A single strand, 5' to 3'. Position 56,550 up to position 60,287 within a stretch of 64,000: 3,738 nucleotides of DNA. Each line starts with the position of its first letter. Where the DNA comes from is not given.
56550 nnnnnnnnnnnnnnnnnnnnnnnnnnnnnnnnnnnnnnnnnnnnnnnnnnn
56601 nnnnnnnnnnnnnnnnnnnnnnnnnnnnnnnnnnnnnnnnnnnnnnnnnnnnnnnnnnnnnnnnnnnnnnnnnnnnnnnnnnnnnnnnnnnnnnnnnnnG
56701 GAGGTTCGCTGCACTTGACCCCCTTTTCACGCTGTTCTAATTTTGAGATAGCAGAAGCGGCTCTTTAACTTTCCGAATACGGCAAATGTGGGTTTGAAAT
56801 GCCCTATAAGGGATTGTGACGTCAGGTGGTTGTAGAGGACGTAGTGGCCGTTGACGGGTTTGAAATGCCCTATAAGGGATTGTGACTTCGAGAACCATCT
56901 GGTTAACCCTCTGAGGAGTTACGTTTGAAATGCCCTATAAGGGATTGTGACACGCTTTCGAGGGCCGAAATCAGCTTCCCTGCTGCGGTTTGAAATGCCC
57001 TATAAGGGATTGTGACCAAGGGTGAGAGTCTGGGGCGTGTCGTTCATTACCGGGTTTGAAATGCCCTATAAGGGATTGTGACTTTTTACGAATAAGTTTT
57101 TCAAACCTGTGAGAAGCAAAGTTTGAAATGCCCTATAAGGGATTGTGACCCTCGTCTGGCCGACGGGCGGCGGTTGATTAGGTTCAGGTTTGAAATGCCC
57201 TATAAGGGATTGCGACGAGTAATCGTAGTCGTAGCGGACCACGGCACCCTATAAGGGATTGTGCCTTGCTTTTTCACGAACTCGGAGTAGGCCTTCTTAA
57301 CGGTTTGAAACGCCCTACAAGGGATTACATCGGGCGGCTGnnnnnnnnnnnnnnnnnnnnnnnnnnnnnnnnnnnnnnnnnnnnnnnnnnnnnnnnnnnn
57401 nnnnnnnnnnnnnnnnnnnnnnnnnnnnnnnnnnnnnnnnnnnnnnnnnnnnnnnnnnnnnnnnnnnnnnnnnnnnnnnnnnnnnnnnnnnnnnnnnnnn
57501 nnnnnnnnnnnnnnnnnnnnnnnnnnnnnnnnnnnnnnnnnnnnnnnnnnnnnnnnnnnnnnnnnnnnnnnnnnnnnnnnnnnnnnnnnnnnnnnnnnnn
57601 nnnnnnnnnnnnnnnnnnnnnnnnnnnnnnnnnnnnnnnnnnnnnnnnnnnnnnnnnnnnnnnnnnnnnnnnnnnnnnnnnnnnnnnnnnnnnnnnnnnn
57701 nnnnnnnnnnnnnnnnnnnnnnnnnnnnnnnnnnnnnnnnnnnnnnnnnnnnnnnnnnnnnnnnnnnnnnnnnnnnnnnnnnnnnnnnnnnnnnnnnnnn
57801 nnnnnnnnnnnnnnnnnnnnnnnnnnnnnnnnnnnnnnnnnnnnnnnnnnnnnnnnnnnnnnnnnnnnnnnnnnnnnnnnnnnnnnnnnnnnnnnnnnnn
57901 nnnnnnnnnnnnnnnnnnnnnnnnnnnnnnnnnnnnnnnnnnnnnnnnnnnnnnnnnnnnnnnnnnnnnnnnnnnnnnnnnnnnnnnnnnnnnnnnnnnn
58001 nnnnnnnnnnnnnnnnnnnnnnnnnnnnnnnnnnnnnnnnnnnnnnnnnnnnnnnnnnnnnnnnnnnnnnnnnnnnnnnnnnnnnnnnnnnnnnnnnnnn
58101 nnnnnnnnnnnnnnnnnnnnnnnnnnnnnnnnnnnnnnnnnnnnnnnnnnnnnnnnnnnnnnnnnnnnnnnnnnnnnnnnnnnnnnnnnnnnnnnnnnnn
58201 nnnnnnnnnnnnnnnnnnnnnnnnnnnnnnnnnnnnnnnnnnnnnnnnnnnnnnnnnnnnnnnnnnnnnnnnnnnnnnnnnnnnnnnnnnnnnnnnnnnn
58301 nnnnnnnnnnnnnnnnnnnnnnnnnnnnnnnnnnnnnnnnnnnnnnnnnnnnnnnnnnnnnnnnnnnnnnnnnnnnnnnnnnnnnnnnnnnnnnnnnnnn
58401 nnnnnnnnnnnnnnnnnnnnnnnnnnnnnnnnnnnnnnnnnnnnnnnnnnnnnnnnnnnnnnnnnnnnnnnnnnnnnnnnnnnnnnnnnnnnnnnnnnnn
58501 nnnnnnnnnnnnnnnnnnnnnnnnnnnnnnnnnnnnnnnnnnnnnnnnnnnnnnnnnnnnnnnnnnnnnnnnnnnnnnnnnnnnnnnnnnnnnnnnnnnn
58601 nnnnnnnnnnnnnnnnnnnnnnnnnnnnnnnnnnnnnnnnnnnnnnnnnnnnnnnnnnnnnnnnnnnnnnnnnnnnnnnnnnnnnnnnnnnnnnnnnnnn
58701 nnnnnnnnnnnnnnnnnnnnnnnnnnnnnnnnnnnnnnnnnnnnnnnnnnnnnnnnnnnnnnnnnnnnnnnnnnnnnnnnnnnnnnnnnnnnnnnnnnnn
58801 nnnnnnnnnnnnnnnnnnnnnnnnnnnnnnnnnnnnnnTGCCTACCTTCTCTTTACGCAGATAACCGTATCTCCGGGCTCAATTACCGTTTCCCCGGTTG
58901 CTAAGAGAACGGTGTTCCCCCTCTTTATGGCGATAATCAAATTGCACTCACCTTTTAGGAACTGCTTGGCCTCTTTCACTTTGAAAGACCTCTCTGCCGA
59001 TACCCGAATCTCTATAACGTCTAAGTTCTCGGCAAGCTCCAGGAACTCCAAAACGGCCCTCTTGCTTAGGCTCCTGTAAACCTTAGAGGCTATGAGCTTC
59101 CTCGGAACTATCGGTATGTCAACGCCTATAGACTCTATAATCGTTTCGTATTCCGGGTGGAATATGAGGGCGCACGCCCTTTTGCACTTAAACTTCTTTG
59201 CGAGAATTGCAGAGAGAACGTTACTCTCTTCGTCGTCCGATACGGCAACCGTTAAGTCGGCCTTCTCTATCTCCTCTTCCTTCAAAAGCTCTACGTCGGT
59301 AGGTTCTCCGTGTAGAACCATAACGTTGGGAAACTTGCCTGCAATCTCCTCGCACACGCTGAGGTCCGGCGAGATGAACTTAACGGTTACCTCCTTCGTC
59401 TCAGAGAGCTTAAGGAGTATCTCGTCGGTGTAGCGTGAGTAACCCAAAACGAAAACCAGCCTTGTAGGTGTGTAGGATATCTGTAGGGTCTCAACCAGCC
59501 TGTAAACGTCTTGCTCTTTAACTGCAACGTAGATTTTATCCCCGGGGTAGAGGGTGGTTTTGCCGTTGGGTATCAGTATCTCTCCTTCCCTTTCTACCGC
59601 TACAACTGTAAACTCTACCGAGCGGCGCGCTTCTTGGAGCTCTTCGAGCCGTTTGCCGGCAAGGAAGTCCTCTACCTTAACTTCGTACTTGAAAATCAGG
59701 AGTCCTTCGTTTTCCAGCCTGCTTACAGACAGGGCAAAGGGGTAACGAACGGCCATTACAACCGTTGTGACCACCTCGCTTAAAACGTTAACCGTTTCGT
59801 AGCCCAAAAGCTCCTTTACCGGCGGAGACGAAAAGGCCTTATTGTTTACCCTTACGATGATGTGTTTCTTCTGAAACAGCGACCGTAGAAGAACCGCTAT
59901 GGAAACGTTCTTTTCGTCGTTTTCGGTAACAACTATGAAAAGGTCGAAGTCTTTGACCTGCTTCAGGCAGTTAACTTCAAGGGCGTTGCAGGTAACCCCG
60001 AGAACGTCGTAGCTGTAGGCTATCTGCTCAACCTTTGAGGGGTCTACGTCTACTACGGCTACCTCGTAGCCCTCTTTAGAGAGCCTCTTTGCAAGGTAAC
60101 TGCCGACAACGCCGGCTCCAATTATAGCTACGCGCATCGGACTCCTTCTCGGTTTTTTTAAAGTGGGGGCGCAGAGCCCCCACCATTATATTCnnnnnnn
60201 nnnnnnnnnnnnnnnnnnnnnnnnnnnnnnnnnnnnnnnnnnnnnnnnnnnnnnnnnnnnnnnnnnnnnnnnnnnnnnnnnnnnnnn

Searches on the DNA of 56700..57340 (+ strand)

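Call 53: search_dna_similar(query=window:56700-57340:+, collection=plasmids, mode=distant, max_evalue=0.01, max_rows=15)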
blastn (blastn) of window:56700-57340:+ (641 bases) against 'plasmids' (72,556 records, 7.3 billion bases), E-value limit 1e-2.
No match.

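Call 54: search_dna_similar(query=window:56700-57340:+, collection=phages, mode=distant, max_evalue=0.01, max_rows=15)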
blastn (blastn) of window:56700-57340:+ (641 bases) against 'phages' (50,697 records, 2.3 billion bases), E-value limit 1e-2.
No match.

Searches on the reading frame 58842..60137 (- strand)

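Call 10: search_protein_families(library=padloc, proteins=[window:58842-60137:-], max_evalue=0.001)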
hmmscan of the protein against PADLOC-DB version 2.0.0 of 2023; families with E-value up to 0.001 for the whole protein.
window:58842-60137:- (431 aa): 2 families
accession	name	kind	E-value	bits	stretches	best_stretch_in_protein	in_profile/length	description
PDLC00830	E1-E2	-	2.5e-05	20.8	1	2-97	312-407/551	E1-E2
PDLC00837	E1-E2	-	0.00098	16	0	2-37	327-363/593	E1-E2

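Call 16: search_protein_families(library=pfam, proteins=[window:58842-60137:-], max_evalue=0.001)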
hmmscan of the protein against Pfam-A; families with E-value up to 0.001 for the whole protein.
window:58842-60137:- (431 aa): 14 families
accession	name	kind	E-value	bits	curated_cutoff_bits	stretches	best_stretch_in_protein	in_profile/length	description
PF02254.24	TrkA_N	-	1.8e-39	135.1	23.8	2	3-102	1-101/116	TrkA-N domain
PF02080.26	TrkA_C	-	1.3e-18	67.1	27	2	151-216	4-68/71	TrkA-C domain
PF03446.21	NAD_binding_2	-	4.1e-07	30.6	21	1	2-63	1-57/161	NAD binding domain of 6-phosphogluconate dehydrogenase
PF13241.12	NAD_binding_7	-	4.3e-07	30.9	22.1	1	2-86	9-84/104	Putative NAD(P)-binding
PF03721.20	UDPG_MGDP_dh_N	-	9.9e-07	28.9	27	1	1-40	1-40/187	UDP-glucose/GDP-mannose dehydrogenase family, NAD binding domain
PF03807.23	F420_oxidored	-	1.4e-06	29.2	21.6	1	2-49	1-50/94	NADP oxidoreductase coenzyme F420-dependent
PF02558.23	ApbA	-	3.5e-06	27.1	22.2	1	3-107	1-109/150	Ketopantoate reductase PanE/ApbA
PF03435.24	Sacchrp_dh_NADP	-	5e-06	27.3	25.1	1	3-59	1-59/129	Saccharopine dehydrogenase NADP binding domain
PF02737.24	3HCDH_N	-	4.2e-05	24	22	1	3-39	2-38/180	3-hydroxyacyl-CoA dehydrogenase, NAD binding domain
PF01488.26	Shikimate_DH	-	6.6e-05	23.4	24.3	1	2-78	14-90/138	Shikimate / quinate 5-dehydrogenase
PF01266.30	DAO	-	7e-05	22.9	27.9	1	2-32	1-31/353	FAD dependent oxidoreductase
PF01262.27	AlaDh_PNT_C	-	0.00011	22.2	23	1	2-68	30-97/214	Alanine dehydrogenase/PNT, C-terminal domain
PF13450.12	NAD_binding_8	-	0.00012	22.7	21.9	1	5-31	1-27/68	NAD(P)-binding Rossmann-like domain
PF01408.29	GFO_IDH_MocA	-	0.00014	23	24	1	1-80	1-79/120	Oxidoreductase family, NAD-binding Rossmann fold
